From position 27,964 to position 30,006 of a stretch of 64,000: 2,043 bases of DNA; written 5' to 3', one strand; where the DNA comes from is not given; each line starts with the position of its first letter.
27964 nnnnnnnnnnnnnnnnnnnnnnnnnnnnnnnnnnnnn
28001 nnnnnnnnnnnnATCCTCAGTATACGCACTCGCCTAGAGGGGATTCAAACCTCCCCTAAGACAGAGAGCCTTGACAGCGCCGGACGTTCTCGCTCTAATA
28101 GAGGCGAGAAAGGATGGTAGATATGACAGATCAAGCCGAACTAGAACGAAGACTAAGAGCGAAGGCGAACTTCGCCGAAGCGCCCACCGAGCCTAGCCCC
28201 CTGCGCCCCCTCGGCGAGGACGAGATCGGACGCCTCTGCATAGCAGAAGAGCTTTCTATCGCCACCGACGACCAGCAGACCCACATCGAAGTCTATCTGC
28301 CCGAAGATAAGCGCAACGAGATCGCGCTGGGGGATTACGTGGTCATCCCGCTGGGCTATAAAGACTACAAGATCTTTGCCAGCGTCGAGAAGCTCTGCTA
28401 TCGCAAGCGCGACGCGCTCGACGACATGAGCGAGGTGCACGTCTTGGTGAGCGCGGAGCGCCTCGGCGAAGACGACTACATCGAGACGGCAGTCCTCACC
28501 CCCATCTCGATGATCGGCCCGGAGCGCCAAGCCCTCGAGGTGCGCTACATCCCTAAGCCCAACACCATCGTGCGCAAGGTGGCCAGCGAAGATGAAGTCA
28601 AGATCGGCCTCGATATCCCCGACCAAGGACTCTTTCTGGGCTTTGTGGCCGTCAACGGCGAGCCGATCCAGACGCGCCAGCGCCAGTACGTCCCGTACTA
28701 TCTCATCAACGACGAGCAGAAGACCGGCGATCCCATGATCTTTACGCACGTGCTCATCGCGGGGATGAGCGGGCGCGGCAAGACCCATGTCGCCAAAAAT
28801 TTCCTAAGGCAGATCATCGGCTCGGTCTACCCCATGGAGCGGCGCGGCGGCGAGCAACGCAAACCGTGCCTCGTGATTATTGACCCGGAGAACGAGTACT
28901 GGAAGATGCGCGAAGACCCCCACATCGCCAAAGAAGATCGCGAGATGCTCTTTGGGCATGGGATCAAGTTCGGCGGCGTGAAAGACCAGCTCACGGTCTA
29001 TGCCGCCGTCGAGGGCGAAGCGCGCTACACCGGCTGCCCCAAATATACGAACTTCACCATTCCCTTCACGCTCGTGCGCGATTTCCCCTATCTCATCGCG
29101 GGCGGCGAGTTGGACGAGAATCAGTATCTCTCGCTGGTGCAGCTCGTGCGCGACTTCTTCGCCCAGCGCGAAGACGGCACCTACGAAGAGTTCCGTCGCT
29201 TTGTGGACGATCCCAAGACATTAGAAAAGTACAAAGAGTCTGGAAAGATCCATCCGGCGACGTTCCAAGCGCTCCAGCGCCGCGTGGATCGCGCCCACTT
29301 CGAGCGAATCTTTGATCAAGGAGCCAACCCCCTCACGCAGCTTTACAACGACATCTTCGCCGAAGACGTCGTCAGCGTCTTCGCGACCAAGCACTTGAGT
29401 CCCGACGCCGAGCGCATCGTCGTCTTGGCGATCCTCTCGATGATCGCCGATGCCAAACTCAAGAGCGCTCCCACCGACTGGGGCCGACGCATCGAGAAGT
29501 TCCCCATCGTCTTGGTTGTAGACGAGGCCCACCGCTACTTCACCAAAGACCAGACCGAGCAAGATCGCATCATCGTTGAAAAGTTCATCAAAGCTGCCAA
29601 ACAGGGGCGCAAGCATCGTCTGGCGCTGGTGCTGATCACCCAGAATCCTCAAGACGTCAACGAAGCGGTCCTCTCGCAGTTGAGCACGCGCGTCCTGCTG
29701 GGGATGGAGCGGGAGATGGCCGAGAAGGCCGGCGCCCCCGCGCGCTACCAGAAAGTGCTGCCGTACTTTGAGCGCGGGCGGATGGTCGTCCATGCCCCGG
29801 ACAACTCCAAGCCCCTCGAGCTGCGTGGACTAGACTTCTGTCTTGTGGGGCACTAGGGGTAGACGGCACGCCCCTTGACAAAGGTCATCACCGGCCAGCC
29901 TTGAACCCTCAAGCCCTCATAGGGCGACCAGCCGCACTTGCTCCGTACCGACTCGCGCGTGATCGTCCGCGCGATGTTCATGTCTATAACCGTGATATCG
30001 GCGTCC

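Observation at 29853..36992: Seven co-directional, mostly overlapping minus-strand genes: unknown-DsbA-VKOR-three unknown envelope proteins-amidohydrolase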

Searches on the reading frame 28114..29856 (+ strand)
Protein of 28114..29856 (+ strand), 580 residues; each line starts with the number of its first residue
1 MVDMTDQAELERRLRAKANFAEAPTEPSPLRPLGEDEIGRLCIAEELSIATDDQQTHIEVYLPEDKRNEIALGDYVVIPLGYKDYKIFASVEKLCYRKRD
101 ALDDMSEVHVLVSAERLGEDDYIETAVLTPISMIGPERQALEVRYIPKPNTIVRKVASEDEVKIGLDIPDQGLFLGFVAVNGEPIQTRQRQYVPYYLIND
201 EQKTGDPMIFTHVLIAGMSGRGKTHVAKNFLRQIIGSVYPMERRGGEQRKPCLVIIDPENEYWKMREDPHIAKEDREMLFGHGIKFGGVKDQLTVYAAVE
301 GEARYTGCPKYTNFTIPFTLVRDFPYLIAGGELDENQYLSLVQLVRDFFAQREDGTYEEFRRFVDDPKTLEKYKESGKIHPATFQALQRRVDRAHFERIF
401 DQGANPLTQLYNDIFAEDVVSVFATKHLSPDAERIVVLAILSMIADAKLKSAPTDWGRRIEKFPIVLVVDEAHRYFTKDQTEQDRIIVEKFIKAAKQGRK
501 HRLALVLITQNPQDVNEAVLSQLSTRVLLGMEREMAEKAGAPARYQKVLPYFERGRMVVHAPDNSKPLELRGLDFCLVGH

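Call 3: search_protein_families(library=pfam, proteins=[window:28114-29856:+], max_evalue=0.1)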
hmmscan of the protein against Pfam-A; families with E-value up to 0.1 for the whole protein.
window:28114-29856:+ (580 aa): 11 families
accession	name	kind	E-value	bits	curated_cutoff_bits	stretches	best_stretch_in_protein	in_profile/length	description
PF01935.23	DUF87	-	1.9e-09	38.4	23.2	1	207-444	20-220/220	Helicase HerA, central domain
PF05872.18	HerA_C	-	1.6e-06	27.5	22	1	374-528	168-318/502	Helicase HerA-like C-terminal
PF00004.35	AAA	-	3.4e-06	28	21.2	1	461-528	57-128/131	ATPase family associated with various cellular activities (AAA)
PF12846.13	AAA_10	-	8.7e-05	22.2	27.5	1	461-522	238-293/362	AAA-like domain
PF13191.12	AAA_16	-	0.00012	23.1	32.6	1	211-237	25-51/167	AAA ATPase domain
PF05707.18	Zot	-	0.00019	21.4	20.3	1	446-523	64-139/197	Zonular occludens toxin (Zot)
PF13401.12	AAA_22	-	0.00063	20.5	27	0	212-234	7-29/130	AAA domain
PF04851.21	ResIII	-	0.002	18.5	22.5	0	422-492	87-151/164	Type III restriction enzyme, res subunit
PF09848.15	SLFN-g3_helicase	-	0.015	15.1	24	0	466-517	82-129/354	Schlafen group 3, DNA/RNA helicase domain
PF01580.24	FtsK_SpoIIIE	-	0.017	15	24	0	207-232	39-61/221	FtsK/SpoIIIE family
PF00270.35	DEAD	-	0.064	13.4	26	0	460-491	115-145/167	DEAD/DEAH box helicase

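Call 4: search_protein_families(library=ncbifam, proteins=[window:28114-29856:+], max_evalue=0.1)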
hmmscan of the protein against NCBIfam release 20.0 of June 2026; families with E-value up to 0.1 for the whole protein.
window:28114-29856:+ (580 aa): 14 families
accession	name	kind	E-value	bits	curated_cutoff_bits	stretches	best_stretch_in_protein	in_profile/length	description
NF040937.1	HerA_Thermprot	equivalog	2e-12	46.3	800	1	417-531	306-414/487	DNA double-strand break repair helicase HerA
NF045975.1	VirB4_plasma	equivalog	1.5e-11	42.8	590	2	406-515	698-807/894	Mbov_0397 family ICE element conjugal transfer ATPase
NF042943.1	HerA_antiphage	equivalog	3.1e-11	42.5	800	1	419-534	395-505/566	anti-phage-associated helicase HerA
NF042944.1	HerA_antiphage_2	equivalog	4.5e-09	35.6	850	1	457-525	421-489/576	anti-phage-associated helicase HerA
NF040819.1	helicase_HerA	equivalog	1.7e-07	30.2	970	1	463-529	402-465/561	DNA double-strand break repair helicase HerA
NF053655.1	CedD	equivalog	1.9e-06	26.8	600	1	461-530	417-478/527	DNA-translocating ATPase CedD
NF033849.1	ser_rich_anae_1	subfamily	9.7e-05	19.9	650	1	461-526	1015-1085/1163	serine-rich protein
NF041017.1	DNA_import_CedB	equivalog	0.00014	20.7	700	1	431-518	447-522/590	DNA import protein CedB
TIGR03925.1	T7SS_EccC_b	equivalog_domain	0.0043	15.4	346.55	1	465-558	188-274/564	type VII secretion protein EccCb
TIGR02746.1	TraC-F-type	equivalog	0.0058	14.6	567.05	1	430-516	615-689/800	type IV secretion system protein TraC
TIGR03743.1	SXT_TraD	subfamily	0.017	13.6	366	0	210-261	175-214/636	conjugative transfer system coupling protein TraD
TIGR00929.1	VirB4_CagE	subfamily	0.021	13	643.1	0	458-518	629-683/792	VirB4 family type IV secretion/conjugal transfer ATPase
NF010278.0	PRK13721.1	subfamily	0.071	10.9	1177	0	466-516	692-738/874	type IV secretion system protein TraC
NF045971.1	conju_CD1110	equivalog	0.085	11.1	325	0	214-266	419-460/752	VirB4-like conjugal transfer ATPase, CD1110 family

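Call 69: search_protein_families(library=padloc, proteins=[window:28114-29856:+], max_evalue=0.01)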
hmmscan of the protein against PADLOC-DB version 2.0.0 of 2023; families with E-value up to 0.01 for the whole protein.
window:28114-29856:+ (580 aa): 13 families
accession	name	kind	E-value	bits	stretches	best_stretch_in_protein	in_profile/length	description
PDLC01055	HerA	-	5.9e-22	76.1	1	411-560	375-512/532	Type III coevolved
PDLC04140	mad8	-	1.4e-20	72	1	211-532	28-254/314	mads_8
PDLC04105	HerA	-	2.3e-20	70.7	1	455-529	410-486/576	-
PDLC04103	HerA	-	2.6e-14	50.5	1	462-569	439-553/579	-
PDLC02185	HerA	-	9e-13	45.8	1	420-534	408-517/585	-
PDLC04100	HerA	-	1.1e-12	45.5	1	419-535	401-512/580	-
PDLC04104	HerA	-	4.9e-12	43.3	1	455-529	211-287/379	-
PDLC04102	HerA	-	6e-12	42.7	1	458-525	499-566/654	-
PDLC04098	HerA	-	2.1e-11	41.1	1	428-527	494-595/686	-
PDLC04106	HerA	-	2.7e-10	37.4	1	459-525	506-575/667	-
PDLC02188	HerA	-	1.1e-09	35.7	1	458-527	422-491/578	-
PDLC04097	HerA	-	0.0019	14.9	1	419-523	433-537/618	-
PDLC02684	DndH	-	0.0028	13.2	0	208-266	1365-1419/1715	DndH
